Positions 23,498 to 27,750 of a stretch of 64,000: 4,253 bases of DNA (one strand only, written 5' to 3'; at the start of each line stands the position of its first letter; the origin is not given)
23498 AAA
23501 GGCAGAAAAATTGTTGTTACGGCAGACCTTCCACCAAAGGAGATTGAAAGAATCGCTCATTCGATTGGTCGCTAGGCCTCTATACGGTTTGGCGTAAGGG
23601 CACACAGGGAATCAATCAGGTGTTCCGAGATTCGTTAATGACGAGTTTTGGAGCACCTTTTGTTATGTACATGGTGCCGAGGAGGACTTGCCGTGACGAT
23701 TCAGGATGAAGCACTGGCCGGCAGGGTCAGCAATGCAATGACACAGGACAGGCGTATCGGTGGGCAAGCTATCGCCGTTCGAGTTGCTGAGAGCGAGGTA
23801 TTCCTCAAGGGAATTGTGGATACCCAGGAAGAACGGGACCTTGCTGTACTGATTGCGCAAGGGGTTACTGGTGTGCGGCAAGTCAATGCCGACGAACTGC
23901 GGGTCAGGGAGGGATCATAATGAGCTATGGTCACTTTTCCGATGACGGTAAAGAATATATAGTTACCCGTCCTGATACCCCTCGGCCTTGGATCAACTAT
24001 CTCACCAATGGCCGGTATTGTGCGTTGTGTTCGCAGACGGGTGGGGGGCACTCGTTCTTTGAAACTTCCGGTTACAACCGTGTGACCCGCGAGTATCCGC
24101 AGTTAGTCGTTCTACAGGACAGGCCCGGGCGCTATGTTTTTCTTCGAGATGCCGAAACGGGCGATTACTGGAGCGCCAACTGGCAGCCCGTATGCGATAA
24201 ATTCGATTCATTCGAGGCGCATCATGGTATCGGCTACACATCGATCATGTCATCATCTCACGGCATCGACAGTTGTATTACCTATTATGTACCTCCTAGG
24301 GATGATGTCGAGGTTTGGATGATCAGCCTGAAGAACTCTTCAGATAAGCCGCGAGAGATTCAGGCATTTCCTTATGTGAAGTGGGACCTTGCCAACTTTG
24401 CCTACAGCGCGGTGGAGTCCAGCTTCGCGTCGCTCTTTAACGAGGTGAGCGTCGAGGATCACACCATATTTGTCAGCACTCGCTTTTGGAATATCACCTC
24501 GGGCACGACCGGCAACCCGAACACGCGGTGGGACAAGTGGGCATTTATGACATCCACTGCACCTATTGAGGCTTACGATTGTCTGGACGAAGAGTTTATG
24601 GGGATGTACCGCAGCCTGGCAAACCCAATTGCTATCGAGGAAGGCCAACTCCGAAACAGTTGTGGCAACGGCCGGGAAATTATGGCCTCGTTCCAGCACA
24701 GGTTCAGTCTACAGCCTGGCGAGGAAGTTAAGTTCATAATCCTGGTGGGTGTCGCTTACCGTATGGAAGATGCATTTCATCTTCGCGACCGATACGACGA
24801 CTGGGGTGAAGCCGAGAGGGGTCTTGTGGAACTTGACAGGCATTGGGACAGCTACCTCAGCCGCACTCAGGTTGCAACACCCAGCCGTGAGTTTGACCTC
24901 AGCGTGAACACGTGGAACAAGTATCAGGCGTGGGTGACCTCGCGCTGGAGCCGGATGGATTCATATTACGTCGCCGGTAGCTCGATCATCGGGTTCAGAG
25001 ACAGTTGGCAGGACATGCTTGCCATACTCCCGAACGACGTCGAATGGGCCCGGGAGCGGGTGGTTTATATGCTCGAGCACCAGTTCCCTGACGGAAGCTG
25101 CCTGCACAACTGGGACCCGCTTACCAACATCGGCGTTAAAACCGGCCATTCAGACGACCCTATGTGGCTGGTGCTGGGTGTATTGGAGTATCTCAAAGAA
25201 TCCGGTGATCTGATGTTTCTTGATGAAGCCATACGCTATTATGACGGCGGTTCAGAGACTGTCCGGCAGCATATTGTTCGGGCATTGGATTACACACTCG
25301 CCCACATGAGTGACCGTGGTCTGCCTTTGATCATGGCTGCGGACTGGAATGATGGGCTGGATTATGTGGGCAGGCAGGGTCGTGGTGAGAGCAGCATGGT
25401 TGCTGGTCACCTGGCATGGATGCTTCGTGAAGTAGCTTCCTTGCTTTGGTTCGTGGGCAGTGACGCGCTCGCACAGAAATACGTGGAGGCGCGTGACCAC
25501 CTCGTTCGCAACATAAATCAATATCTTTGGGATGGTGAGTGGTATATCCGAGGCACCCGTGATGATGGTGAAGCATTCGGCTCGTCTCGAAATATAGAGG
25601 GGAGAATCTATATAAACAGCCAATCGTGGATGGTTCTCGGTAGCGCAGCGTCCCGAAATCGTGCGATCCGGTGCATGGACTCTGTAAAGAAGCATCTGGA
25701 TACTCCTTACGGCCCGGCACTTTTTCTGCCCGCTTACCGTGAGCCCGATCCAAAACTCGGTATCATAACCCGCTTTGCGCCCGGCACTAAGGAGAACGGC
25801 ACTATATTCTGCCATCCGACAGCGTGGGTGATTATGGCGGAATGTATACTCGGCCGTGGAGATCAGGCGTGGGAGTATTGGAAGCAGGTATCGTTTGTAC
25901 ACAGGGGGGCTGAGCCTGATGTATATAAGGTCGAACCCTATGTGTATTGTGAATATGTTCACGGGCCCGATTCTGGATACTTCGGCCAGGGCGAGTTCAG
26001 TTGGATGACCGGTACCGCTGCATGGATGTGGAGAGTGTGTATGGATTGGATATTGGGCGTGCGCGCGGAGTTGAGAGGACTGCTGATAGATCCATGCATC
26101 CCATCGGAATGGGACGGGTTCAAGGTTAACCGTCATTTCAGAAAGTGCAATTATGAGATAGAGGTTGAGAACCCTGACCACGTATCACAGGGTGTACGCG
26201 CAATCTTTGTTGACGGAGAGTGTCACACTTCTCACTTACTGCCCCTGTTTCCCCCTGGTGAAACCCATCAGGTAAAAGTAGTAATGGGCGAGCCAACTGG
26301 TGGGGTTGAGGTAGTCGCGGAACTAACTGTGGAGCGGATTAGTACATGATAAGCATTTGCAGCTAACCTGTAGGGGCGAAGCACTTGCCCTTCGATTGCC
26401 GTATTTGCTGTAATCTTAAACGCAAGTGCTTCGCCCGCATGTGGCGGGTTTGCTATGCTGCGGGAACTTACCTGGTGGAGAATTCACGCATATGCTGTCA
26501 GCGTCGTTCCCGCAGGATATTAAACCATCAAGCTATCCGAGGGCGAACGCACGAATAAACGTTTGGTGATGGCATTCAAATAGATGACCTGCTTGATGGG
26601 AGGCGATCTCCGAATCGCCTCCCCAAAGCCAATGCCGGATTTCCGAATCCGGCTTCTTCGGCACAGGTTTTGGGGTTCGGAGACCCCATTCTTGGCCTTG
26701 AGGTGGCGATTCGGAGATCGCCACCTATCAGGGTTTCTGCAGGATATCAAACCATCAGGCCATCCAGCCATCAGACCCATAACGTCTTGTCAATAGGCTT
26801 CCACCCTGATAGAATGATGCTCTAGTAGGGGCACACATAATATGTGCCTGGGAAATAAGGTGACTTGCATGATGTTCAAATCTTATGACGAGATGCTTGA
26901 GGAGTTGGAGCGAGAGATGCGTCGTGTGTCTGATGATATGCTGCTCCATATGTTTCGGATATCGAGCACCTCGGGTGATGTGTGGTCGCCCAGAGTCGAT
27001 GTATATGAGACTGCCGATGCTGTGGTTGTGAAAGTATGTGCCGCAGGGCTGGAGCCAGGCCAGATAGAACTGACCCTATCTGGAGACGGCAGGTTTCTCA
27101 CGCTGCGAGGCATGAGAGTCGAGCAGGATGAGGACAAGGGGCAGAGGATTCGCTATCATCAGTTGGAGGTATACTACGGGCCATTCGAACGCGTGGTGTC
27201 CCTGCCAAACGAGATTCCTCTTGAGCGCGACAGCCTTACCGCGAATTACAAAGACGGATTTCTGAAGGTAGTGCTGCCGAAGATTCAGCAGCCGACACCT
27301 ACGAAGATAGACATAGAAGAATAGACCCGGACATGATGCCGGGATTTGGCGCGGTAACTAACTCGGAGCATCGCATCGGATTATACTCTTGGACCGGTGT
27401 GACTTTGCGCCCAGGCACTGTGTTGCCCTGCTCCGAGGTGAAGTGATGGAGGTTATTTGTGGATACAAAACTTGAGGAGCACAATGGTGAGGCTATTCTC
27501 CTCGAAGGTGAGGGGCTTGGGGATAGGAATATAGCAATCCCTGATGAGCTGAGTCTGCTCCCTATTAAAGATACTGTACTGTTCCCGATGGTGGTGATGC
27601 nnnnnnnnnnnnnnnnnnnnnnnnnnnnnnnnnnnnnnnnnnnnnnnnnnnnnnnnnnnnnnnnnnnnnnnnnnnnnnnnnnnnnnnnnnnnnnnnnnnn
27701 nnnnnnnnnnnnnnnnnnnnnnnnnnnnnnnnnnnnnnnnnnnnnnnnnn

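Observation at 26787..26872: hsp20 promoter with a 19-bp palindrome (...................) in the leader that is neither CIRCE nor HAIR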

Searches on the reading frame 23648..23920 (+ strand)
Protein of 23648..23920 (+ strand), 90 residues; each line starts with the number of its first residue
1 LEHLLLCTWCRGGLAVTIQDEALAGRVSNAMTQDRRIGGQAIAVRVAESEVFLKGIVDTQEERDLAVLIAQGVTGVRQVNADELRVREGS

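Call 12: search_protein_families(library=pfam, proteins=[window:23648-23920:+])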
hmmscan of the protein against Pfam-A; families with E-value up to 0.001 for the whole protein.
window:23648-23920:+ (90 aa): 1 family
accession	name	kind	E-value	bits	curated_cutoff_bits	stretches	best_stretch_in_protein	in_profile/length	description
PF04972.22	BON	-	5.7e-14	52.6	27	1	19-87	1-68/69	BON domain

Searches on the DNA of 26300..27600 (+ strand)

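Call 6: search_rna_families(source=window, start=26300, end=27600, threshold=evalue, max_evalue=10)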
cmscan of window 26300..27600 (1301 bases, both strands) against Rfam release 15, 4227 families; matches with E-value up to 10: 5.
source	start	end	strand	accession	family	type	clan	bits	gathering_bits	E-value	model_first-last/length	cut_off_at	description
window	26377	26438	+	RF02847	Ref64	Gene; sRNA;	-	24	44.3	0.074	1-69/69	no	Enterococcus sRNA 64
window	26367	26443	+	RF03469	mir-1179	Gene; miRNA;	-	19.5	80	0.75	1-82/82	no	mir-1179 microRNA precursor family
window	26865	26961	+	RF01509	Afu_300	Gene; snRNA; snoRNA; CD-box;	-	17.1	40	2.3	1-91/91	no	A. fumigatus snoRNA Afu_300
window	26696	26733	+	RF03327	mir-1266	Gene; miRNA;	-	16.1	70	9.5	1-82/82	no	mir-1266 microRNA precursor family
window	26668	26727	+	RF00499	Parecho_CRE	Cis-reg;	-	15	55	6.2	1-116/116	no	Human parechovirus 1 (HPeV1) cis regulatory element (CRE)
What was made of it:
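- On RNA thermometer (ROSE, fourU, hsp17 type): No thermometer family appears among Rfam matches up to E = 10 (call 6).
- Closest known: Hairpin I of the short ROSE-like leaders of Pseudomonas ibpA, a small heat-shock gene. Different: There is no sequence relationship and no Rfam ROSE hit (call 6).
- There is no U(U/C)GCU anti-SD sequence 5' of the SD, and no Rfam ROSE, fourU or Hsp17 hit (call 6).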

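Call 53: build_rna_model(alignment_id=A3, structure=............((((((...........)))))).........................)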
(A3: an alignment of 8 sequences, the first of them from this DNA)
Model R1 built from alignment A3 (8 sequences, 60 columns); structure: as given.
model positions 56; base pairs 6; branch points 0; effective number of sequences 8; information 0.81 bits per position. Calibrated on 0.2 Mb of random sequence (short: E-values are rough).
structure used (alignment columns):
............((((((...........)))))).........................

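Call 55: search_with_rna_model(model_id=R1, sources=[window, L001, L002, L003, L004, L005, L006, L007, L008, L009, L010, L011, L013, L014, L015, L016, L017, L018, L019, L020, L021, L022, L023, L024, L025, L026, L027, L028, L029, L030, L066, L067, L068, L069, L071, L073, L074, L076, L077, L078, L080, L082, L083, L085, L086, L087, L088, L089, L090, L091, L092, L093, L094, L095, L096, L097, L098, L100, L101, L102, L103, L104, L105, L106, L107, L108, L109, L111, L112, L115, L116, L117, L118, L119, L120, L121], max_evalue=10, make_alignment=true, show_alignments=0)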
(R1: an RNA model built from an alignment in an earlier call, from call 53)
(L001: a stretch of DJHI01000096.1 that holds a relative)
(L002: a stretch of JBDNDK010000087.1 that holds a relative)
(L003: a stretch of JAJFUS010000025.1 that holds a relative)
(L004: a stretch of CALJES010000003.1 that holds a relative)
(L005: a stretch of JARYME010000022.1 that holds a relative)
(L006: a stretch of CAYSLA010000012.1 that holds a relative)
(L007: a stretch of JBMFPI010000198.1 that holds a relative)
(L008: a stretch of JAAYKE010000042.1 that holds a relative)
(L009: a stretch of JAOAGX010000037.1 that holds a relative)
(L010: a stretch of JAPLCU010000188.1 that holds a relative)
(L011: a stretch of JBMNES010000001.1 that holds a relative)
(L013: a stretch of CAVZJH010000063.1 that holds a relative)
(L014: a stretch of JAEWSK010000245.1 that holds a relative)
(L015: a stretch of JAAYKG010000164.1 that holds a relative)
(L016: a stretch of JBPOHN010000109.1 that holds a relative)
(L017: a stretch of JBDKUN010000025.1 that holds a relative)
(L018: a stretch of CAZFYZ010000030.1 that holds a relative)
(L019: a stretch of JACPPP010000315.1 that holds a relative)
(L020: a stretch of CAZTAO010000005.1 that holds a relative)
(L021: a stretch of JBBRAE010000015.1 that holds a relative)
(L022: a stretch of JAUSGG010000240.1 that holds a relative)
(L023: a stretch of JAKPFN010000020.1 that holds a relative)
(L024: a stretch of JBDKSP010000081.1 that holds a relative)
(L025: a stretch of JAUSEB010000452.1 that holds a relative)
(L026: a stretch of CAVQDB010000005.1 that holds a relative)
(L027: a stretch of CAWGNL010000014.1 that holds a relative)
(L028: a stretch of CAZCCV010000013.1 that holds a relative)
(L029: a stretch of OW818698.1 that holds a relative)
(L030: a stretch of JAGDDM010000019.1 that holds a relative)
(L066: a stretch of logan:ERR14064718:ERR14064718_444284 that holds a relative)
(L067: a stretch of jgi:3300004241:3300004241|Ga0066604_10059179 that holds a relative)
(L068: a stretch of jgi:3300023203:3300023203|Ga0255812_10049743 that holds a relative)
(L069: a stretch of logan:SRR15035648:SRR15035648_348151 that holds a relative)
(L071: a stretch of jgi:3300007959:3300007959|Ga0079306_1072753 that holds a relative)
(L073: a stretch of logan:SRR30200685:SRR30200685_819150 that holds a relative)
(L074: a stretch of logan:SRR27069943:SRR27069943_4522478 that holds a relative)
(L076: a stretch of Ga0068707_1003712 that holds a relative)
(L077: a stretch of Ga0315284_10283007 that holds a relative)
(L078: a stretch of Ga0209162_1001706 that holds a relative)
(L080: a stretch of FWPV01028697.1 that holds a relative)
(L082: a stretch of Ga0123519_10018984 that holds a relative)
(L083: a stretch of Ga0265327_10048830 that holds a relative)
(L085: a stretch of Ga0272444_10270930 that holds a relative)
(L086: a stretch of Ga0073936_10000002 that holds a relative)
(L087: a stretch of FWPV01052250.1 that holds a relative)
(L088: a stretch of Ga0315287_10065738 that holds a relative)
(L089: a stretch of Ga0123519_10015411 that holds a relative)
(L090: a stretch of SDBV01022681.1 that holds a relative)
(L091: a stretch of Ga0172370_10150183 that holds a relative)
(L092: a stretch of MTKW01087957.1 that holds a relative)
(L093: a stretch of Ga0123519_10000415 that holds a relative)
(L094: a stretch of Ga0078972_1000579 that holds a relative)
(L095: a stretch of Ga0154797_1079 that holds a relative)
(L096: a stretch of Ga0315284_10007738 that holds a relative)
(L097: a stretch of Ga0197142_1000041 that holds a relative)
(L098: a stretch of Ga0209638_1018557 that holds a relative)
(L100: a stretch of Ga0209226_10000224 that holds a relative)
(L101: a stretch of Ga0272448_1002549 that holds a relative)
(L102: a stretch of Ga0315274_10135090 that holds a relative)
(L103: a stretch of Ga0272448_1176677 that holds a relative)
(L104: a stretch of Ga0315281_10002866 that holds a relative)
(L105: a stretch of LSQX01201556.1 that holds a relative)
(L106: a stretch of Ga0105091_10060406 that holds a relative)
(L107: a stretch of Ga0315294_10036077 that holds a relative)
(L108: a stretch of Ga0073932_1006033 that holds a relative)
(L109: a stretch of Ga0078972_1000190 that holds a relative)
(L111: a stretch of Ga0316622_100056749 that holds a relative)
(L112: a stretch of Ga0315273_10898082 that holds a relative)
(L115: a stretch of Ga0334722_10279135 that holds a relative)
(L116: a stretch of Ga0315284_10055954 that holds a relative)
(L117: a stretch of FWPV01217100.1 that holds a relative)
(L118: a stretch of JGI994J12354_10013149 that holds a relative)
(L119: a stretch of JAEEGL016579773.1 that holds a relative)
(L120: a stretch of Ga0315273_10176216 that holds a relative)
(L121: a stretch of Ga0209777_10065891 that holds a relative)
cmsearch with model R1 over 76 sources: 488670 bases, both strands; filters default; matches with E-value up to 10: 12.
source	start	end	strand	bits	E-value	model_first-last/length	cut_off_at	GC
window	26816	26871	+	55.8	6e-10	1-56/56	no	0.46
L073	1029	1086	+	55.6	6.5e-10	1-56/56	no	0.52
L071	33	102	+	54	1.6e-09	1-56/56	no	0.56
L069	28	85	+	51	7.6e-09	1-56/56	no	0.53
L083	320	370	+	45.6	1.3e-07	1-56/56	no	0.51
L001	2435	2497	+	41.7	1.1e-06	1-56/56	no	0.51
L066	495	561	+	40.4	2.2e-06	1-56/56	no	0.48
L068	352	417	+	40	2.6e-06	1-56/56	no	0.48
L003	5951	6003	+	29.2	0.00087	1-56/56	no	0.53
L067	373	468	+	18.7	0.23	1-56/56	no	0.41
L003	8836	8866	+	16.8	0.62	1-56/56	no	0.39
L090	1438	1503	+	11.9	8.7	1-56/56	no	0.67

Alignment A4: 12 matches aligned to the model, 116 columns, each read 5' to 3' on its own strand. Consensus structure (alignment columns), stored with it:
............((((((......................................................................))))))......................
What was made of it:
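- The motif is absent from leaders outside the small clade (call 55).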

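Call 84: search_with_rna_model(model_id=R1, sources=[L155, L156, L157, L159, L074], max_evalue=10, show_alignments=4)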
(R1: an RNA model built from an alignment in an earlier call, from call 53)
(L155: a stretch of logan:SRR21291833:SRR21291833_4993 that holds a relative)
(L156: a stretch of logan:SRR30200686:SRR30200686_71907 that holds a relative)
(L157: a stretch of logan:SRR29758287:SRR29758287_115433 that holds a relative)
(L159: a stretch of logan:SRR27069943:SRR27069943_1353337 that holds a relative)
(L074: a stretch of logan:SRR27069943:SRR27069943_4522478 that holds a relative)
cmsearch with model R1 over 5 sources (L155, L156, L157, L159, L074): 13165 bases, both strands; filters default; matches with E-value up to 10: 1.
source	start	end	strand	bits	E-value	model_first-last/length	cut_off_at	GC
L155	1443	1500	+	51.3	1.8e-10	1-56/56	no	0.59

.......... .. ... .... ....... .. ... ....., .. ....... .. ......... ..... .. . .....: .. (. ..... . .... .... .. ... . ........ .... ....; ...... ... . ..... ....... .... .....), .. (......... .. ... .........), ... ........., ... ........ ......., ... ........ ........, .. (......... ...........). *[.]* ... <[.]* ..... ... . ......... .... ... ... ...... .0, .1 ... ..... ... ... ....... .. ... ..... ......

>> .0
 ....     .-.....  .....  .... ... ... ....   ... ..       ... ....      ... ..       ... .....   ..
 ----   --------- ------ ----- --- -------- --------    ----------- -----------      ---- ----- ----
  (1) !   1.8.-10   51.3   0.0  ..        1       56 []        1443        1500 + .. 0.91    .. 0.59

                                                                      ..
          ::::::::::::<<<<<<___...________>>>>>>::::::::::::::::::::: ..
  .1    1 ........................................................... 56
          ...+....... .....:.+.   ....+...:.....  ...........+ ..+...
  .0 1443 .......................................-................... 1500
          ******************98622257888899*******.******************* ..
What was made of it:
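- Model R1 hits only hsp20 leaders in about 0.5 Mb (calls 55, 84).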

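Call 91: search_with_rna_model(model_id=R1, sources=[window, L073, L071, L069, L083, L001, L066, L003, L155], max_evalue=0.001, make_alignment=true)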
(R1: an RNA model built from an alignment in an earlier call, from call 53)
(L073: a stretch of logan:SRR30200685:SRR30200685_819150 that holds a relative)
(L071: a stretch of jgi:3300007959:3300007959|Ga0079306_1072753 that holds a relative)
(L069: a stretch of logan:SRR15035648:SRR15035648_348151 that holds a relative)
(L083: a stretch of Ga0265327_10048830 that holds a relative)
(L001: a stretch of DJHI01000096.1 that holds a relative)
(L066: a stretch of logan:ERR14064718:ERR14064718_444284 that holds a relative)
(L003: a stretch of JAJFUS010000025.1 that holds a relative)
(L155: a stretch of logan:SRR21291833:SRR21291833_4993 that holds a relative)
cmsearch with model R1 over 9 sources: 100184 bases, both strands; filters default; matches with E-value up to 0.001: 9.
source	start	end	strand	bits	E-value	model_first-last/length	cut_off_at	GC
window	26816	26871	+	55.8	1.2e-10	1-56/56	no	0.46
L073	1029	1086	+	55.6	1.3e-10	1-56/56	no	0.52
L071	33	102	+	54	3.2e-10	1-56/56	no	0.56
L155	1443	1500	+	51.3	1.3e-09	1-56/56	no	0.59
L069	28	85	+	51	1.6e-09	1-56/56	no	0.53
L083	320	370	+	45.6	2.7e-08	1-56/56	no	0.51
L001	2435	2497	+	41.7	2.3e-07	1-56/56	no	0.51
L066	495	561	+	40.4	4.5e-07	1-56/56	no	0.48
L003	5951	6003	+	29.2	0.00018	1-56/56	no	0.53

Alignment A6: 9 matches aligned to the model, 86 columns, each read 5' to 3' on its own strand. Consensus structure (alignment columns), stored with it:
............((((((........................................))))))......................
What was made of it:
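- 26816..26871 (+): The whole hsp20 leader, matched by covariance model R1 built from the near-clade leaders. It is the only hit in the 64-kb window (calls 53, 55, 91).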
